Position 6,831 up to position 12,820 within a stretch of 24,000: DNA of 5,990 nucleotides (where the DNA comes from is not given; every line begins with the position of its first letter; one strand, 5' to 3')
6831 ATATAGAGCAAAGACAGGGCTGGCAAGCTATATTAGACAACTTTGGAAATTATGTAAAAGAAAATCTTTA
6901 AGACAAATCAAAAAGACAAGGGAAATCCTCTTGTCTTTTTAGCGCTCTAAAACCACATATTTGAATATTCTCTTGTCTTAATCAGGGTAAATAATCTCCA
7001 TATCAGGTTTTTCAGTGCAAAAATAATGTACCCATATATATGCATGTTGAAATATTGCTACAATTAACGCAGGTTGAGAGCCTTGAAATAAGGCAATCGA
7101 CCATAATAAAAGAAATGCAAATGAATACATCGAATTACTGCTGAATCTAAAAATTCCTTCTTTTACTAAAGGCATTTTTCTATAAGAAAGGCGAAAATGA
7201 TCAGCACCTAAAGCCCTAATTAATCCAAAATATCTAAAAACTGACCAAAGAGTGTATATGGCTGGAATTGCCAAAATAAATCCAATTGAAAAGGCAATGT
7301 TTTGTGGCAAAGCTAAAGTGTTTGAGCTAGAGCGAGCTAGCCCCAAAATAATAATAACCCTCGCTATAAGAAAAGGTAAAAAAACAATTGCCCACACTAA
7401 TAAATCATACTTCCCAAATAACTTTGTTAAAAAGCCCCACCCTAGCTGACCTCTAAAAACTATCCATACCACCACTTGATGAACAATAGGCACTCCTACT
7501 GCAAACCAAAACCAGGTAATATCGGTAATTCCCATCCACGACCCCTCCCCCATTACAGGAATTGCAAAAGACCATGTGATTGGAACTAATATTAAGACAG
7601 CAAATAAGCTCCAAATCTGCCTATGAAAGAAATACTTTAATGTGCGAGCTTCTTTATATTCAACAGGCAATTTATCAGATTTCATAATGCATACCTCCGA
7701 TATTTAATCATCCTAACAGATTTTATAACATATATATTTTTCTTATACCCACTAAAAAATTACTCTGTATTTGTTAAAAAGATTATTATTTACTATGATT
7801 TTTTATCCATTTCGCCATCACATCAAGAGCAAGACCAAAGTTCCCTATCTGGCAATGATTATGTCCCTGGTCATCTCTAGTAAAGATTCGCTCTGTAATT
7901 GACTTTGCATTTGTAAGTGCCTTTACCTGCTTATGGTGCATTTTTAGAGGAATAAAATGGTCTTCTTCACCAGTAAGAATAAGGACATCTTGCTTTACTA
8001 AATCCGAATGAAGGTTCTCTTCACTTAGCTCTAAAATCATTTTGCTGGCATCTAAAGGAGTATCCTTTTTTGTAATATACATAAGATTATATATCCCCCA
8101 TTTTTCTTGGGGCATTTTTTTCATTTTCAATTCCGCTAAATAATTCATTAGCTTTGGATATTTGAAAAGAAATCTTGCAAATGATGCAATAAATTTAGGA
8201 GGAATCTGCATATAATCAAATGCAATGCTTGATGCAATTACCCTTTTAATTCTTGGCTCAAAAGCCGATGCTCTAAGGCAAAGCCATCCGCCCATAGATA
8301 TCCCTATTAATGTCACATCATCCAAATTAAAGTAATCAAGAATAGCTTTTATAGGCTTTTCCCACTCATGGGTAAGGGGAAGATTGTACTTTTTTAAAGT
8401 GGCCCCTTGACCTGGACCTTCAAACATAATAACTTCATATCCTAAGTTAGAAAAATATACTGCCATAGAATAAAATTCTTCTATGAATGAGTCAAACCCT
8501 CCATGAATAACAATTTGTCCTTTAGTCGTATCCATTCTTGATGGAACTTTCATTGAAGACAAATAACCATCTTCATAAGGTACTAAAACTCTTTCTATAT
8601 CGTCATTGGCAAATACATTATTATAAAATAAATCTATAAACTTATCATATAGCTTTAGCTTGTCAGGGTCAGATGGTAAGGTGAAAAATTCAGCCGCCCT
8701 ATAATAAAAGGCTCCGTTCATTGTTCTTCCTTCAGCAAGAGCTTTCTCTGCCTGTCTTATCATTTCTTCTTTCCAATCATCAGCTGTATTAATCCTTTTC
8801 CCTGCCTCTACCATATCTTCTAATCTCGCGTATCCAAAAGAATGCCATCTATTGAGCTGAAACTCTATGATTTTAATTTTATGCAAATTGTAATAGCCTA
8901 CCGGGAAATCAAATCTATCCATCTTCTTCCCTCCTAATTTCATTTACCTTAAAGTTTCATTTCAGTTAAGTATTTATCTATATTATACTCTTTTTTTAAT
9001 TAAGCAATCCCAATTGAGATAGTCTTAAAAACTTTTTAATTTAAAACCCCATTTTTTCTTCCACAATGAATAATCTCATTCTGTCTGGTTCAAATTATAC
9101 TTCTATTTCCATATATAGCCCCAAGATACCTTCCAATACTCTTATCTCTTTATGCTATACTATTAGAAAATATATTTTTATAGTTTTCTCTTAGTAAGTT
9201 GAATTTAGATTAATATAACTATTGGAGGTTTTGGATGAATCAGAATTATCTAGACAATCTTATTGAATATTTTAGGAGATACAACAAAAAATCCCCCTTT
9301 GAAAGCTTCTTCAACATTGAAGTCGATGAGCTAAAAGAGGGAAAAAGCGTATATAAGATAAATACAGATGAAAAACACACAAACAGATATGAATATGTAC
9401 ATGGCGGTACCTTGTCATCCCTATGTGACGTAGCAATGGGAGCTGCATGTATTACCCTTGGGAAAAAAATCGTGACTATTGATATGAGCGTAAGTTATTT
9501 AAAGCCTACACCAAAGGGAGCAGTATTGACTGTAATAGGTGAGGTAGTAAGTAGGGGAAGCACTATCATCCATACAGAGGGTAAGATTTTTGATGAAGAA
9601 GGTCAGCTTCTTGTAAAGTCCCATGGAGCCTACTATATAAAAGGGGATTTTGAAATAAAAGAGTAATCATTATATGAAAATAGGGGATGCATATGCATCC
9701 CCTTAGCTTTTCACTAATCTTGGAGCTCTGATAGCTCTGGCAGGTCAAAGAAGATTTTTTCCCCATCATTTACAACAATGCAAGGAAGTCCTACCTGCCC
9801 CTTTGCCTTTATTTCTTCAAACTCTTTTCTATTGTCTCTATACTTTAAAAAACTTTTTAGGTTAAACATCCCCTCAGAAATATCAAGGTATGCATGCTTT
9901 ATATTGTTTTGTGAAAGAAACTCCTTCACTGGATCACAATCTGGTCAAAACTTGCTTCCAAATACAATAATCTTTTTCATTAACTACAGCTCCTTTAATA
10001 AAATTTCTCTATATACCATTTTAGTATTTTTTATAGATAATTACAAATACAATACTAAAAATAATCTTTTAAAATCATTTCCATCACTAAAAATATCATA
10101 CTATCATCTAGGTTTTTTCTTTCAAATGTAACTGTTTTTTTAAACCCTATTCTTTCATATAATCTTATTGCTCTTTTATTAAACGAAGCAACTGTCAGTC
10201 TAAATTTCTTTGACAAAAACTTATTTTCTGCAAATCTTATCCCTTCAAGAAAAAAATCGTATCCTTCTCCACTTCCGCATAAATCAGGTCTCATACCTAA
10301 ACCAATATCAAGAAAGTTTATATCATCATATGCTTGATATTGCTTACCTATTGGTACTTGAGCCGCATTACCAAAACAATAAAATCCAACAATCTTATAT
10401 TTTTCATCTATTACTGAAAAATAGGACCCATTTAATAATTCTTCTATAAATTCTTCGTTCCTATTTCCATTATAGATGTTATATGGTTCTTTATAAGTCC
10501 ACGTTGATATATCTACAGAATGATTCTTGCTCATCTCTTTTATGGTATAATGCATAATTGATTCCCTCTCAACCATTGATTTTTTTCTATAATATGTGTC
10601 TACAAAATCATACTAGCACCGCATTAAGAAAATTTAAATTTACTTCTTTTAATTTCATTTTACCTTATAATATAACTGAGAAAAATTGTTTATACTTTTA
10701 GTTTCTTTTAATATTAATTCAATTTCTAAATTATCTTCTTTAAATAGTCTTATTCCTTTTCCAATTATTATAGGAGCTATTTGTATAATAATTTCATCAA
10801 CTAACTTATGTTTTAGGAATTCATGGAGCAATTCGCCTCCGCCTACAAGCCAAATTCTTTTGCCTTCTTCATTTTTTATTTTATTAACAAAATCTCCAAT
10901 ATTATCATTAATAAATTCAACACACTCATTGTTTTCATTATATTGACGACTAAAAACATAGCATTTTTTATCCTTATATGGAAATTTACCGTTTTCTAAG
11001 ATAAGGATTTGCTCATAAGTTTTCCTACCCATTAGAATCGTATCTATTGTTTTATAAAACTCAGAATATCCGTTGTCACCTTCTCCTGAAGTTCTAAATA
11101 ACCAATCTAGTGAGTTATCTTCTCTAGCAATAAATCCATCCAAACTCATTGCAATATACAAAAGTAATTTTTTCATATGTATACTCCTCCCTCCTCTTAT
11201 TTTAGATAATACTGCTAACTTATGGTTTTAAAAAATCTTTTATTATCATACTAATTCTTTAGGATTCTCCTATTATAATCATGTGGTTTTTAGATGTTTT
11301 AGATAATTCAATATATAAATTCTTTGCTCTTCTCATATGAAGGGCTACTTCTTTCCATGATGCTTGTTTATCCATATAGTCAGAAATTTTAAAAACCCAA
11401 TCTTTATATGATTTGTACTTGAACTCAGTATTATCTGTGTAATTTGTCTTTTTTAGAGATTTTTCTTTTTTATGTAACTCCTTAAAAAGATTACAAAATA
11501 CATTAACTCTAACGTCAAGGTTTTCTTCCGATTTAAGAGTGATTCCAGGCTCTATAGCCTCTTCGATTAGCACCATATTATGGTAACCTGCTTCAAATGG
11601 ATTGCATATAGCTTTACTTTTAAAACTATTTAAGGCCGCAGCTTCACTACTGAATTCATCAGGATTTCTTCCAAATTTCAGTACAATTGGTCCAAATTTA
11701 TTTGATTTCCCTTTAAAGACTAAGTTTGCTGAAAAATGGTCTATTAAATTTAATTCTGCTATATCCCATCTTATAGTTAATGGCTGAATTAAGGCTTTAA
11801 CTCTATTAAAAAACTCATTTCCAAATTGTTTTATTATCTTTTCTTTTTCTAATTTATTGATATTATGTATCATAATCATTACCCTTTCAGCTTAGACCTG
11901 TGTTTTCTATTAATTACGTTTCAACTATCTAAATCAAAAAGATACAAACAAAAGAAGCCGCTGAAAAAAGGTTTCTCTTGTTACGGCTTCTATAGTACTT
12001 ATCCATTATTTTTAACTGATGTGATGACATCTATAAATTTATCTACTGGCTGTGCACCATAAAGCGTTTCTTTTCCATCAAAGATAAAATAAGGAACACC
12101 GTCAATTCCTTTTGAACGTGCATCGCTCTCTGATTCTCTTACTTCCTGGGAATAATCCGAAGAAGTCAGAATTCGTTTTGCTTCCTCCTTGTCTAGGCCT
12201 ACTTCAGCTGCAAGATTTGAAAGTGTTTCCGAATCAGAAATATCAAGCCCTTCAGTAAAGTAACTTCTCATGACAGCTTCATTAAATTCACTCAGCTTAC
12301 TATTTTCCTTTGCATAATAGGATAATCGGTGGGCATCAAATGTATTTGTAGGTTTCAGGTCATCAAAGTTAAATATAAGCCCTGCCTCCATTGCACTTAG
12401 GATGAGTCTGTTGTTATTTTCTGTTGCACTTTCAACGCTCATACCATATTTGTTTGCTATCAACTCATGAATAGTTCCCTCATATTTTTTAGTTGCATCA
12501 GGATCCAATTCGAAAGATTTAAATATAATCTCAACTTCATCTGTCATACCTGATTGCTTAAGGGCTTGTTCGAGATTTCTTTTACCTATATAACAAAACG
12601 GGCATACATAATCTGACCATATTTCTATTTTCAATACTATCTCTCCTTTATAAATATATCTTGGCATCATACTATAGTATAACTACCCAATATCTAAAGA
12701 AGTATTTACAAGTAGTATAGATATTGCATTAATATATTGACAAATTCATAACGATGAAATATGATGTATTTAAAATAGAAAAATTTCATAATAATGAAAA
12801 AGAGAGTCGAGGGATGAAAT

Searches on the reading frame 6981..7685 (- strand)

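Call 36: search_protein_families(library=pfam, proteins=[window:6981-7685:-], max_evalue=0.001)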
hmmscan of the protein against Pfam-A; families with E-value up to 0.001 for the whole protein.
window:6981-7685:- (235 aa): 1 family
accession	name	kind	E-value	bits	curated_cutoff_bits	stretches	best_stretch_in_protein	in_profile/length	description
PF04191.18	PEMT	-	1.3e-10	42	25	1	133-234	4-103/105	Phospholipid methyltransferase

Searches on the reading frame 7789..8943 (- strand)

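Call 36: search_protein_families(library=pfam, proteins=[window:7789-8943:-], max_evalue=0.001)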
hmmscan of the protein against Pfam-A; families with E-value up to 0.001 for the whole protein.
window:7789-8943:- (385 aa): 3 families
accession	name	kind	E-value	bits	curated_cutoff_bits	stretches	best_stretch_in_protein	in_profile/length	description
PF00561.26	Abhydrolase_1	-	1.7e-13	51.2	25.8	1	144-345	4-227/245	alpha/beta hydrolase fold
PF12697.13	Abhydrolase_6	-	1.6e-08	36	26.3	1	144-334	2-184/217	Alpha/beta hydrolase family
PF12146.15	Hydrolase_4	-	4e-08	33.3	27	1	140-345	3-219/239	Serine aminopeptidase, S33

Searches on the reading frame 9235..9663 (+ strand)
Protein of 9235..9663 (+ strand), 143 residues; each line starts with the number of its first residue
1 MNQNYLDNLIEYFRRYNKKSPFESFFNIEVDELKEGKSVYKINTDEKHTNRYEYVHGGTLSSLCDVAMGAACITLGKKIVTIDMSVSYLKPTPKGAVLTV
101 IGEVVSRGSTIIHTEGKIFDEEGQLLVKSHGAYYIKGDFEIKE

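Call 36: search_protein_families(library=pfam, proteins=[window:9235-9663:+], max_evalue=0.001)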
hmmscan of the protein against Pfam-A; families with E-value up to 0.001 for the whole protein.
window:9235-9663:+ (143 aa): 3 families
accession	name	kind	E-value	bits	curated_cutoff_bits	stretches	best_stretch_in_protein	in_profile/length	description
PF03061.28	4HBT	-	5.1e-16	59.2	20.6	1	54-125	3-77/79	Thioesterase superfamily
PF14539.12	DUF4442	-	2.1e-05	25.2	25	1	17-92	10-88/132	Domain of unknown function (DUF4442)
PF13622.12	4HBT_3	-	3.1e-05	24.6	24.3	1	54-118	10-69/83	Acyl-CoA thioesterase N-terminal domain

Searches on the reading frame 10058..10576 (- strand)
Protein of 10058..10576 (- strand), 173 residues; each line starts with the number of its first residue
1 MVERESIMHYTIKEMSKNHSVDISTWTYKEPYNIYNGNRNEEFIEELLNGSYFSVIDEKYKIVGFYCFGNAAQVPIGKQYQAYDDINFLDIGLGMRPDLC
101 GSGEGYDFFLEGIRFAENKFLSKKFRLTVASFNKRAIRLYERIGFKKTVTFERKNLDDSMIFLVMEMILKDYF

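Call 36: search_protein_families(library=pfam, proteins=[window:10058-10576:-], max_evalue=0.001)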
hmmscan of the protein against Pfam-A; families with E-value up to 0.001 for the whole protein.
window:10058-10576:- (173 aa): 2 families
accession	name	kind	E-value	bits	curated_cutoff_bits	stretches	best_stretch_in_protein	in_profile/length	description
PF00583.31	Acetyltransf_1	-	0.00017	22.3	20.7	1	26-145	10-116/116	Acetyltransferase (GNAT) family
PF13673.13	Acetyltransf_10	-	0.00063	20.2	23.6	0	99-168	63-127/128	Acetyltransferase (GNAT) domain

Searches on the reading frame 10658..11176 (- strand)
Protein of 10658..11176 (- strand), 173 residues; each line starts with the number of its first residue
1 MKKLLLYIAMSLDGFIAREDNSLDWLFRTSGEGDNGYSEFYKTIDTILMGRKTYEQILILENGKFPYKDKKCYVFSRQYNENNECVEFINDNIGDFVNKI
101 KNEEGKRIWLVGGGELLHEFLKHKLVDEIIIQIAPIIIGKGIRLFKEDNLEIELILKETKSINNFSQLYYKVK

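Call 36: search_protein_families(library=pfam, proteins=[window:10658-11176:-], max_evalue=0.001)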
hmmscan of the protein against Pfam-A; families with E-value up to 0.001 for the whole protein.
window:10658-11176:- (173 aa): 2 families
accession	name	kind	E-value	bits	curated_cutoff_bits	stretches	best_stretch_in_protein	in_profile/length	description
PF01872.23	RibD_C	-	2.3e-20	73.7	24.1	1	3-163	2-192/197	RibD C-terminal domain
PF00186.24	DHFR_1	-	5.7e-06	26.6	25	1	45-123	38-107/159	Dihydrofolate reductase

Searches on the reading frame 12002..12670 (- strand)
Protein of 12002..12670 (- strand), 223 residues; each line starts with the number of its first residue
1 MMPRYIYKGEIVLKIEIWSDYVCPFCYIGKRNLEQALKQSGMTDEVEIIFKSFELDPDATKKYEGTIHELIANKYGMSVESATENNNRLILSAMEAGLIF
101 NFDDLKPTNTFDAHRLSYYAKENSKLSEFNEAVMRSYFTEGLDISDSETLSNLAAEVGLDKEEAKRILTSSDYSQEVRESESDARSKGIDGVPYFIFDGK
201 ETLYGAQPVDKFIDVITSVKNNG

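Call 36: search_protein_families(library=pfam, proteins=[window:12002-12670:-], max_evalue=0.001)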
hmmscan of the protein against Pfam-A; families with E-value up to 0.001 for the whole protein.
window:12002-12670:- (223 aa): 2 families
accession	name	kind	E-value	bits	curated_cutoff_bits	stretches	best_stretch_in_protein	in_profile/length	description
PF01323.26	DSBA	-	1.1e-40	139.9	25.6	1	15-214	2-188/191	DSBA-like thioredoxin domain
PF13462.12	Thioredoxin_4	-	3e-10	41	23.2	1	14-202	16-150/165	Thioredoxin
